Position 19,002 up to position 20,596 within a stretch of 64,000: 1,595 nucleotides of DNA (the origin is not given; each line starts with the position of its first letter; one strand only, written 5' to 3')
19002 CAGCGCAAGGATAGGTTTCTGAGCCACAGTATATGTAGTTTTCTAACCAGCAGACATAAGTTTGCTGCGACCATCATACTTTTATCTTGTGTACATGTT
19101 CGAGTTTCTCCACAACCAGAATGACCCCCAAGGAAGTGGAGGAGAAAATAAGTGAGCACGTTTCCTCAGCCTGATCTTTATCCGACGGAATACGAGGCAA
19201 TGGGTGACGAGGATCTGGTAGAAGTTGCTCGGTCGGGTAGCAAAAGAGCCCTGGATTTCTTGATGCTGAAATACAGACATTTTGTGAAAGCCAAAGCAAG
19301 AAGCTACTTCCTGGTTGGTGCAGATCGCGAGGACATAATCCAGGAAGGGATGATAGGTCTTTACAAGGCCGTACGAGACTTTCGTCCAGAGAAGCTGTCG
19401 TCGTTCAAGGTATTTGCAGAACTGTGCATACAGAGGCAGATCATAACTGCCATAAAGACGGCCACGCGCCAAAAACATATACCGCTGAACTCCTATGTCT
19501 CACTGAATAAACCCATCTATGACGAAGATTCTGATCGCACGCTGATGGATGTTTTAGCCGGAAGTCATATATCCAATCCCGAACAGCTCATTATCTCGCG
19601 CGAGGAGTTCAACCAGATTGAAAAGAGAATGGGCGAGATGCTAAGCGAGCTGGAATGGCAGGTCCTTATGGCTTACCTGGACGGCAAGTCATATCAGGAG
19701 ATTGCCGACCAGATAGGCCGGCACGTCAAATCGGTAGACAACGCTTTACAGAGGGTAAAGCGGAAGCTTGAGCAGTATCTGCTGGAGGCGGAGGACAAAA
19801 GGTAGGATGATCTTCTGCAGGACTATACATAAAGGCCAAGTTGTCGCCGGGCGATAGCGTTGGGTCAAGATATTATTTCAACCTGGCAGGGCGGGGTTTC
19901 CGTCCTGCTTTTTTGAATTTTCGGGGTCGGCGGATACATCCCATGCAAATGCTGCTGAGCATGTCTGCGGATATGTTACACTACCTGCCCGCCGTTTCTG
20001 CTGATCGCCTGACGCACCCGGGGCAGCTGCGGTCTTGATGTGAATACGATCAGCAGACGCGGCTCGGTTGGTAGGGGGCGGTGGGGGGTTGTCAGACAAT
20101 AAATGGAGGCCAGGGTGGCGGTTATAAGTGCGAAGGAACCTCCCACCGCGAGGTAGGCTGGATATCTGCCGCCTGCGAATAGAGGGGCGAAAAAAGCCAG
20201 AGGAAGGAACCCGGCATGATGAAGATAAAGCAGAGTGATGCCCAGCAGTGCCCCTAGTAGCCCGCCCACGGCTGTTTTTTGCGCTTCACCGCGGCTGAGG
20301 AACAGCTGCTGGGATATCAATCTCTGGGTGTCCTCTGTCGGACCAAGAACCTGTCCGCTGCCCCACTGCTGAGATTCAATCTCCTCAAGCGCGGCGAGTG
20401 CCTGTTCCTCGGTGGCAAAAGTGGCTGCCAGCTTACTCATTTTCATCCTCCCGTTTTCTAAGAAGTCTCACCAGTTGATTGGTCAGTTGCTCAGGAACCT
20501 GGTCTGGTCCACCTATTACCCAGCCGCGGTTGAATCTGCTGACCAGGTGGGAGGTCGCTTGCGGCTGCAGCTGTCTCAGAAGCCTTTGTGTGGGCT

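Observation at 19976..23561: Synteny break after sigH: operon of two CWB2-repeat membrane proteins replaces the expected ribosomal-protein/nusG block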

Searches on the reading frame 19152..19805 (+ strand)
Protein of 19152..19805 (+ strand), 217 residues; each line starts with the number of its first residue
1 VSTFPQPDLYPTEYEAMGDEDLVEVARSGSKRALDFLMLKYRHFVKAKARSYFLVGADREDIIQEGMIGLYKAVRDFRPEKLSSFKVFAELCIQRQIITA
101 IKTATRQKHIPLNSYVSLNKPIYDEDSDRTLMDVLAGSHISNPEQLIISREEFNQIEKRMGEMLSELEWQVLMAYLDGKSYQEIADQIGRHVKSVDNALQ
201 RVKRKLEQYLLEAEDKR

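Call 3: search_protein_families(library=pfam, proteins=[window:19152-19805:+], max_evalue=0.1)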
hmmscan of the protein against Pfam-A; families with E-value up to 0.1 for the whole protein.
window:19152-19805:+ (217 aa): 13 families
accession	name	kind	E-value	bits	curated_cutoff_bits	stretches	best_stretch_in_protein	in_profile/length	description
PF04542.20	Sigma70_r2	-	2.4e-14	53.3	24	1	38-106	2-70/71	Sigma-70 region 2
PF08281.18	Sigma70_r4_2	-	3.1e-10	40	25.7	1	163-206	11-54/54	Sigma-70, region 4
PF13384.12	HTH_23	-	5.2e-05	23.4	24.6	1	169-203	8-42/50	Homeodomain-like domain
PF00196.25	GerE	-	0.00011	22.1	23.5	1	163-207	2-46/57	Bacterial regulatory proteins, luxR family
PF13551.12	HTH_29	-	0.013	16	28.1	1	169-202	2-36/64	Winged helix-turn helix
PF04539.22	Sigma70_r3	-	0.018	15.5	25.3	0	113-145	45-76/78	Sigma-70 region 3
PF25212.1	HVO_A0114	-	0.019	15.2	27.6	1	158-201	14-59/84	HVO_A0114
PF13518.12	HTH_28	-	0.021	15.3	25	1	170-201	4-35/52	Helix-turn-helix domain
PF13556.12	HTH_30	-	0.022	15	27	1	170-214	3-48/59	PucR C-terminal helix-turn-helix domain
PF04545.22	Sigma70_r4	-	0.03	14.3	24.1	0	164-189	5-31/50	Sigma-70, region 4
PF07898.18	DUF1676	-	0.035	14.6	24.3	1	92-164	10-71/170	Protein of unknown function (DUF1676)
PF13936.12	HTH_38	-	0.039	14.1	27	1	175-201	17-43/44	Helix-turn-helix domain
PF01035.26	DNA_binding_1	-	0.067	13.5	27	0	180-203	20-45/81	6-O-methylguanine DNA methyltransferase, DNA binding domain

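Call 4: search_protein_families(library=ncbifam, proteins=[window:19152-19805:+], max_evalue=0.1)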
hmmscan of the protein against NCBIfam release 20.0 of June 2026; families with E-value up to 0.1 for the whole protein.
window:19152-19805:+ (217 aa): 110 families (the best 25 are shown)
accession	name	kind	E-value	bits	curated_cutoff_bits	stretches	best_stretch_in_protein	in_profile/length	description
NF006148.0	PRK08295.1-5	equivalog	4e-115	382.6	208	1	12-213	13-214/218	RNA polymerase sporulation sigma factor SigH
TIGR02859.1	spore_sigH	equivalog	1.3e-106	354.4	294.8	1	14-210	1-197/198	RNA polymerase sporulation sigma factor SigH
NF006145.0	PRK08295.1-2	equivalog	5.4e-105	349.4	212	1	13-210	13-210/213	RNA polymerase sporulation sigma factor SigH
NF006146.0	PRK08295.1-3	equivalog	3.4e-96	320.9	414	1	15-211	14-210/218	RNA polymerase factor sigma-70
NF006147.0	PRK08295.1-4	equivalog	3.4e-84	281.4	212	1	17-210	7-200/201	RNA polymerase factor sigma-70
TIGR02937.1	sigma70-ECF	superfamily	1.5e-25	89.8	42.9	1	33-210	2-165/165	sigma-70 family RNA polymerase sigma factor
TIGR02984.1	Sig-70_plancto1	subfamily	2e-14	53.6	183.75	1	26-209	1-187/189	RNA polymerase sigma-70 factor, Planctomycetaceae-specific subfamily 1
NF004471.0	PRK05803.1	subfamily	1.1e-13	51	252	1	13-188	31-206/235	RNA polymerase sporulation sigma factor SigK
TIGR02939.1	RpoE_Sigma70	equivalog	3.7e-13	49.9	236.15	1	18-208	6-184/190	RNA polymerase sigma factor RpoE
TIGR02846.1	spore_sigmaK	equivalog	1.7e-12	47.4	298.65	1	3-187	25-203/227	RNA polymerase sporulation sigma factor SigK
TIGR02393.1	RpoD_Cterm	equivalog_domain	8.8e-12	45.1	354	2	44-120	12-88/238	RNA polymerase sigma factor RpoD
TIGR02394.1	rpoS_proteo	equivalog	2.2e-11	43.8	378.7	2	26-119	40-133/285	RNA polymerase sigma factor RpoS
NF004566.0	PRK05901.2-4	equivalog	7.8e-11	41.8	531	1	33-120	193-280/448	RNA polymerase sigma factor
TIGR02997.1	Sig70-cyanoRpoD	subfamily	1.9e-10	40.5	384.5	2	33-111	75-153/298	RNA polymerase sigma factor, RpoD/SigA family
TIGR02980.1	SigBFG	subfamily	2.1e-10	40.7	234.35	1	32-89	3-60/227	SigB/SigF/SigG family RNA polymerase sigma factor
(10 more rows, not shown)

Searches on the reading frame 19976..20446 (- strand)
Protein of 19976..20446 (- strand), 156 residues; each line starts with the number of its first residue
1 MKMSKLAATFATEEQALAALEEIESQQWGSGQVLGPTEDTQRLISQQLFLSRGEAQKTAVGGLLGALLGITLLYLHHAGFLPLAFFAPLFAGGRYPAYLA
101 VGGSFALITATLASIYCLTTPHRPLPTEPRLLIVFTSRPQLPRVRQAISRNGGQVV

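Call 3: search_protein_families(library=pfam, proteins=[window:19976-20446:-], max_evalue=0.1)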
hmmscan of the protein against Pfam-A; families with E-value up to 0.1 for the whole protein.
window:19976-20446:- (156 aa): 2 families
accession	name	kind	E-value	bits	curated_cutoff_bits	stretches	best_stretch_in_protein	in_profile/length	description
PF07332.16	Phage_holin_3_6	-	0.00028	21.3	28.4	1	37-115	8-89/116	Putative Actinobacterial Holin-X, holin superfamily III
PF13515.12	FUSC_2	-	0.007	16.9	25.6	1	58-119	39-100/126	Fusaric acid resistance protein-like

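Call 4: search_protein_families(library=ncbifam, proteins=[window:19976-20446:-], max_evalue=0.1)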
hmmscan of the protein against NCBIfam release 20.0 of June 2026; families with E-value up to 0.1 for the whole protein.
window:19976-20446:- (156 aa): 1 family
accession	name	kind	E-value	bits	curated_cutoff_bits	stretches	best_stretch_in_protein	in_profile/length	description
NF007842.1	PRK10555.1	equivalog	0.039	11.7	1854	1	38-88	414-461/1036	multidrug efflux RND transporter permease AcrD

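Call 20: list_cluster_members(proteins=[P0001, P0005, window:19976-20446:-, P0002, P0003, P0006, P0007, P0004])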
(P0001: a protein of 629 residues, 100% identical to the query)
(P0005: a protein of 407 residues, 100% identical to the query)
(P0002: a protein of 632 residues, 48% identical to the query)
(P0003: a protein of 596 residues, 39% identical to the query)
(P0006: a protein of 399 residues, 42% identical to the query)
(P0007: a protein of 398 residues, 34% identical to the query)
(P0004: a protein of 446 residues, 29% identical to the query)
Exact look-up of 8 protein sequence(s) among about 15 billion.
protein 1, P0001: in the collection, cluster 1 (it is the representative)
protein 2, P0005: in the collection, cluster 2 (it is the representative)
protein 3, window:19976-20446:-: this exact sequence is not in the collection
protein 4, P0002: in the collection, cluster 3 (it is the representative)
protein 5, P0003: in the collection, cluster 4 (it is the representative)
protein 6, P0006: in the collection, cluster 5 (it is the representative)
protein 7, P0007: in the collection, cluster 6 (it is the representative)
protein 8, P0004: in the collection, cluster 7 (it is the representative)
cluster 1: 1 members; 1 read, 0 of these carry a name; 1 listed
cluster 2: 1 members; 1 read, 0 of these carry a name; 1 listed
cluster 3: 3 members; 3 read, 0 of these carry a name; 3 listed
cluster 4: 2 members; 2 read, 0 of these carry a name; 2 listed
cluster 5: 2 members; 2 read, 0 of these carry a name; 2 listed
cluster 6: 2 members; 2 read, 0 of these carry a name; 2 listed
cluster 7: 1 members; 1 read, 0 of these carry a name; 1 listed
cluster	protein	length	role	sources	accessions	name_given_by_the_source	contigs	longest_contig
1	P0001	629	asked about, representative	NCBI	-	-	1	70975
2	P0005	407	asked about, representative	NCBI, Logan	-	-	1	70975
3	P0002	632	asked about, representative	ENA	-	-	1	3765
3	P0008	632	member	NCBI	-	-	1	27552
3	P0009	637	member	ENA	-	-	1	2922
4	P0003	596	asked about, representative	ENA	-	-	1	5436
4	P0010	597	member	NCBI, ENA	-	-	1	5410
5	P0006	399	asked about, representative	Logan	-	-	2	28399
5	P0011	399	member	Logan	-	-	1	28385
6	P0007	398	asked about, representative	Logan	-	-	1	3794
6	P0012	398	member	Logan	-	-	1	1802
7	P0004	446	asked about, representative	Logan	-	-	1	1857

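Call 30: search_protein_families(library=pfam, alignment_id=A3, max_evalue=10)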
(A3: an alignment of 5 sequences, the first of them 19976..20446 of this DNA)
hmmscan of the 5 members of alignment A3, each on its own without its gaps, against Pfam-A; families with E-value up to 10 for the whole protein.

A. member 1, window:19976-20446:- (156 aa): 2 families
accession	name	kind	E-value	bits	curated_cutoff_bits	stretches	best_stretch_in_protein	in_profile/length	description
PF07332.16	Phage_holin_3_6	-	0.00028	21.3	28.4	1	37-115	8-89/116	Putative Actinobacterial Holin-X, holin superfamily III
PF13515.12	FUSC_2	-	0.007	16.9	25.6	1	58-119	39-100/126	Fusaric acid resistance protein-like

B. families by the number of members that match (of 5 scanned): 11 families
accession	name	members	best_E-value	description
PF13515.12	FUSC_2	2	0.007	Fusaric acid resistance protein-like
PF13488.11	Gly-zipper_Omp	2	0.027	Glycine zipper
PF06897.17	DUF1269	2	0.098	Protein of unknown function (DUF1269)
PF13441.11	Gly-zipper_YMGG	2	0.53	YMGG-like Gly-zipper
PF07332.16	Phage_holin_3_6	1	0.00028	Putative Actinobacterial Holin-X, holin superfamily III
PF13386.12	DsbD_2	1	0.0024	Cytochrome C biogenesis protein transmembrane region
PF10247.14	Romo1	1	0.07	Reactive mitochondrial oxygen species modulator 1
PF02687.27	FtsX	1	0.15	FtsX-like permease C-terminal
PF04306.18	DUF456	1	0.6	Protein of unknown function (DUF456)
PF05433.20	Rick_17kDa_Anti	1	0.97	Glycine zipper 2TM domain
PF06305.16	LapA_dom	1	1.7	Lipopolysaccharide assembly protein A domain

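Call 31: search_solved_structures(query=A3, max_evalue=10)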
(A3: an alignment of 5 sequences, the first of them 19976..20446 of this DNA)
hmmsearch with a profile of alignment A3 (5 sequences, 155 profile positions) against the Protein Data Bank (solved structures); distinct sequences matched with E-value up to 10: 5.
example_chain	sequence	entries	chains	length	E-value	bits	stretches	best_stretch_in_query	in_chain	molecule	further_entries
5c65_A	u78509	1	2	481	0.52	13.2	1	62-135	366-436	Solute carrier family 2, facilitated glucose transporter member 3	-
9leg_E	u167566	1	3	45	0.53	13.1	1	50-80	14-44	AmoD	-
4zw9_A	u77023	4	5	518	0.59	13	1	62-135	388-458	Solute carrier family 2, facilitated glucose transporter member 3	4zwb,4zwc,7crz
7sps_A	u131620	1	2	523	0.61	12.9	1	62-135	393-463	Solute carrier family 2, facilitated glucose transporter member 3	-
7spt_A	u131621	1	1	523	0.62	12.9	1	62-135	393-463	Solute carrier family 2, facilitated glucose transporter member 3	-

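Call 67: find_homologous_proteins(query=A6, max_evalue=0.001)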
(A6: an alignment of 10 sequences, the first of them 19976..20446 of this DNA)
Query A6 (10 sequences) (156 aa, profile of the alignment): 59 proteins with E <= 0.001 among 8000 candidates.
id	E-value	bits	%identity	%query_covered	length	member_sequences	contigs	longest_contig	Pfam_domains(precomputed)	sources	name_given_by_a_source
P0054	1.8e-52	195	99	99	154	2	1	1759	-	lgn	-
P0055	3.9e-37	145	64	9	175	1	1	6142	-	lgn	-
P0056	1.4e-32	131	-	-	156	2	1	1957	-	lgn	-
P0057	4.6e-30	122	-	-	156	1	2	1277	-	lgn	-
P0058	9.1e-30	121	-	-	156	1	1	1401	-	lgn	-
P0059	9.8e-30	121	-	-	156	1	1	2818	-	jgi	-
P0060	3.0e-29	120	-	-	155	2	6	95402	-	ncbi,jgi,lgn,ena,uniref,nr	ncbi:hypothetical protein NDI56_21265 [Haloarcula sp. S1CR25-12]|jgi:hypothetical protein|uniref:DUF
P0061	3.1e-29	120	-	-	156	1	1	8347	-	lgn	-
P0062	3.7e-29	119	-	-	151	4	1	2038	-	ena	-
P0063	3.7e-29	119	22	66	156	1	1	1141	-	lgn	-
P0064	4.9e-29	119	-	-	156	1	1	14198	-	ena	-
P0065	4.9e-29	119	24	66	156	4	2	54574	-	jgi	-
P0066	6.3e-29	119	-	-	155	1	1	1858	-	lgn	-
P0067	7.1e-29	118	20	97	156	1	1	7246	-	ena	-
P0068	9.2e-29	118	-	-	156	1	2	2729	-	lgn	-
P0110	8.0e-11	60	-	-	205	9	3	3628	PF11181.14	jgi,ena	-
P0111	2.4e-7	49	43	13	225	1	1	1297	PF11181.14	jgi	jgi:hypothetical protein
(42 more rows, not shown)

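Call 74: predict_structure(alignment_id=A7)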
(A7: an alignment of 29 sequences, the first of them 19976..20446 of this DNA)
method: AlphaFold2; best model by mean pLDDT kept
length: 156 residues; sequences in the alignment: 29
mean_pLDDT: 77.9   pTM: 0.49
mean pLDDT of the five models: 77.9, 75.0, 74.8, 70.7, 69.7
residues with pLDDT >= 90: 11; 70-90: 109; 50-70: 36; < 50: 0
segments of 3 or more residues with pLDDT < 50: none
pLDDT, mean of each block of 10 residues (from residue 1): 80 89 89 71 59 67 84 86 76 83 83 78 59 72 89 83
secondary structure, 60 per line:
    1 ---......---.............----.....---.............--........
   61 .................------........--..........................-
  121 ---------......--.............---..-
elements in order: E4-9 H13-25 E30-34 H38-50 H53-77 H84-91 H94-119 E130-135 H138-150
